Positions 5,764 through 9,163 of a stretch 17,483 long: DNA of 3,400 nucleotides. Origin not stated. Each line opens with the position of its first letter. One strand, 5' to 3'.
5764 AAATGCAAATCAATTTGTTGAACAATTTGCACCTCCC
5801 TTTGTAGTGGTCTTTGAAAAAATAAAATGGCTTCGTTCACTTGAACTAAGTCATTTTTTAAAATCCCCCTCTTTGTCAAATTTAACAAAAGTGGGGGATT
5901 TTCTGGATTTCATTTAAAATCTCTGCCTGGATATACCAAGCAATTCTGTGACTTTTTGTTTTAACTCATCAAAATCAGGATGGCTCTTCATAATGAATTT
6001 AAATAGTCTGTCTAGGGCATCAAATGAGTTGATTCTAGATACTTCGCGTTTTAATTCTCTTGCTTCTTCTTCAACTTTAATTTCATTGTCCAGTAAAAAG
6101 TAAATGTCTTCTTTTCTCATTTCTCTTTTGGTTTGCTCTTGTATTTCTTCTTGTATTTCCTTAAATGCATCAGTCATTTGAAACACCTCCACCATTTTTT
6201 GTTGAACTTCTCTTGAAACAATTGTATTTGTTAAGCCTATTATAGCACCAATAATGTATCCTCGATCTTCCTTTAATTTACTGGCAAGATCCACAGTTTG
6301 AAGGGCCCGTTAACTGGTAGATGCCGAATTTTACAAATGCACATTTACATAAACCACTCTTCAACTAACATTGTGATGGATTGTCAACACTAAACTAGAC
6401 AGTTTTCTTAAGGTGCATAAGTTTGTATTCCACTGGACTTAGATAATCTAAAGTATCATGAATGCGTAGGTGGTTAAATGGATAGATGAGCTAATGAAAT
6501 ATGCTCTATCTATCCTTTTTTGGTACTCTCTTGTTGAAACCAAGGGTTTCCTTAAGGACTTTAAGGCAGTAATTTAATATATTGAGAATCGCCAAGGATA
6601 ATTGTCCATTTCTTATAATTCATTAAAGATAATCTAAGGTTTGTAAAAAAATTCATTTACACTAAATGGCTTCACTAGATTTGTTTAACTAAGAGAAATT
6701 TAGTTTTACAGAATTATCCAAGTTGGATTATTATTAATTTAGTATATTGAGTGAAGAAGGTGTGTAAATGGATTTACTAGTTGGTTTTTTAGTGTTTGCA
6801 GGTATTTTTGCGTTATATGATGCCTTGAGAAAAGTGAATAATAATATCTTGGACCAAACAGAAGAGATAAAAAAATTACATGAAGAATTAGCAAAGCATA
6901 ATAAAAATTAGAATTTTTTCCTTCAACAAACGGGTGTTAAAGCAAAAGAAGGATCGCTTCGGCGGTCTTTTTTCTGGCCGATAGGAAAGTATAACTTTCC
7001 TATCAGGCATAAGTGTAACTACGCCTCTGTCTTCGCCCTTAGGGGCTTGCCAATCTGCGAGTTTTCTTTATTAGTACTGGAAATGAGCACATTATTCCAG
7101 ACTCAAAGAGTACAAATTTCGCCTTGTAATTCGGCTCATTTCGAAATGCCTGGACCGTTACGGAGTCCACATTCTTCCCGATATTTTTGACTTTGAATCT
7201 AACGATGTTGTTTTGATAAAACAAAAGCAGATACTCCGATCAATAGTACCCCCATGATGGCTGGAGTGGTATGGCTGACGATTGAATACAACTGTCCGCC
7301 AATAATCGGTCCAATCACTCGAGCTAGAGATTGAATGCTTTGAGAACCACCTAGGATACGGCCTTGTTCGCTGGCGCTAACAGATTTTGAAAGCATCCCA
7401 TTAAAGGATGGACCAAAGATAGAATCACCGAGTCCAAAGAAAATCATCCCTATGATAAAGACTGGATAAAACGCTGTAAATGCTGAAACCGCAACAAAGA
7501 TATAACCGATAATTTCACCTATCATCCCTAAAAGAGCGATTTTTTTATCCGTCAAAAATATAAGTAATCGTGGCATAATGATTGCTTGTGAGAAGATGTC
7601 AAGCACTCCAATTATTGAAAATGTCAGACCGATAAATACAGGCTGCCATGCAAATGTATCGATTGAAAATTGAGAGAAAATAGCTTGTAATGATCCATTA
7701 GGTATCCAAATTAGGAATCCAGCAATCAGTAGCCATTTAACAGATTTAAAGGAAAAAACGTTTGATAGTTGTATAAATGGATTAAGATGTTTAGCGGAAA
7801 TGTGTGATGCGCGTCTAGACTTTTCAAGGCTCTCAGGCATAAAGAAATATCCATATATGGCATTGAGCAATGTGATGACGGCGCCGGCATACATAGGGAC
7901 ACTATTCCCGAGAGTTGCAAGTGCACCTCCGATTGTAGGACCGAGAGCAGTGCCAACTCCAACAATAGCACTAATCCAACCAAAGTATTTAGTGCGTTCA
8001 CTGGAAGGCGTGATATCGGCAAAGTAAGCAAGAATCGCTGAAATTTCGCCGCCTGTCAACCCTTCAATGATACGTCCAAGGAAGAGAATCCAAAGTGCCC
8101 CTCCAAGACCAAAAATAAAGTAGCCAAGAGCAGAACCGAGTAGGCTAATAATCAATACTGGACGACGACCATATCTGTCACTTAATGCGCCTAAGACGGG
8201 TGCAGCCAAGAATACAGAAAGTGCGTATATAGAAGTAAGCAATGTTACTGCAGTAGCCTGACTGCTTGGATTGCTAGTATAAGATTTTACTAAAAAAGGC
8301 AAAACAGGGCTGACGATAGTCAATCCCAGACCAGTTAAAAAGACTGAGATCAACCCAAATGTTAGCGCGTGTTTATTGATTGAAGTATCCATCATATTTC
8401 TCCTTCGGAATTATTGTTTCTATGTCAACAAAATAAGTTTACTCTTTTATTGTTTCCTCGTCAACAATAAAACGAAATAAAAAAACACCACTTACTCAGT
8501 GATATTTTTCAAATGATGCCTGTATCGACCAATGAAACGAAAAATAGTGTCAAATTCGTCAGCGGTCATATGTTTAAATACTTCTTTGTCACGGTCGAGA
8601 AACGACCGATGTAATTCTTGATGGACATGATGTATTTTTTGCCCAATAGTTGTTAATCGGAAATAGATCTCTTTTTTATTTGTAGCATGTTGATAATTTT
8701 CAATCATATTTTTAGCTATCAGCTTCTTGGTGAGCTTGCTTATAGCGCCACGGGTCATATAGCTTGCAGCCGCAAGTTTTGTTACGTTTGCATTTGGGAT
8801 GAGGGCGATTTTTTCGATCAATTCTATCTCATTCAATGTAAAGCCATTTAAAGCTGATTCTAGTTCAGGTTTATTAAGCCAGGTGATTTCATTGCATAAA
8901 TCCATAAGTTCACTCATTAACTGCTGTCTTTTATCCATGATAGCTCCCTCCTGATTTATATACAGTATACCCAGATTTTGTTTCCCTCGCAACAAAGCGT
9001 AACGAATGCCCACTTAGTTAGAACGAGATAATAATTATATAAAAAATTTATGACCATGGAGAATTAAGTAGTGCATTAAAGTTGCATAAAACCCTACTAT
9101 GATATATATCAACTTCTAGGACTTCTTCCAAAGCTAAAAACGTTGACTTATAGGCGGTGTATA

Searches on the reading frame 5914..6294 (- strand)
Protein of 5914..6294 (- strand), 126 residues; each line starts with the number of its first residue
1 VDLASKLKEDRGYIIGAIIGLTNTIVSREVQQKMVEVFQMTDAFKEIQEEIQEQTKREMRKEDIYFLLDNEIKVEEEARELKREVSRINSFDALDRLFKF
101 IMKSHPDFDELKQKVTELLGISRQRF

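Call 36: search_protein_families(library=pfam, proteins=[window:5914-6294:-], max_evalue=0.01)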
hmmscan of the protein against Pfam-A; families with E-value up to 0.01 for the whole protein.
window:5914-6294:- (126 aa): 1 family
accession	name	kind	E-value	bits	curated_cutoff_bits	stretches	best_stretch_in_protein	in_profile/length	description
PF07992.20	Pyr_redox_2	-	0.0054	16.6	26.1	1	3-82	136-217/291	Pyridine nucleotide-disulphide oxidoreductase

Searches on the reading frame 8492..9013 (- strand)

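Call 36: search_protein_families(library=pfam, proteins=[window:8492-9013:-], max_evalue=0.01)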
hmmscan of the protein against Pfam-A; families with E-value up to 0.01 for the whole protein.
window:8492-9013:- (173 aa): 2 families
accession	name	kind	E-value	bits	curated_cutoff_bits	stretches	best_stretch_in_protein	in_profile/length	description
PF01047.28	MarR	-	6.9e-08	32.7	24.6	1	59-116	2-59/59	MarR family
PF12802.13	MarR_2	-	0.0007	20.1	27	1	57-109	2-55/61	MarR family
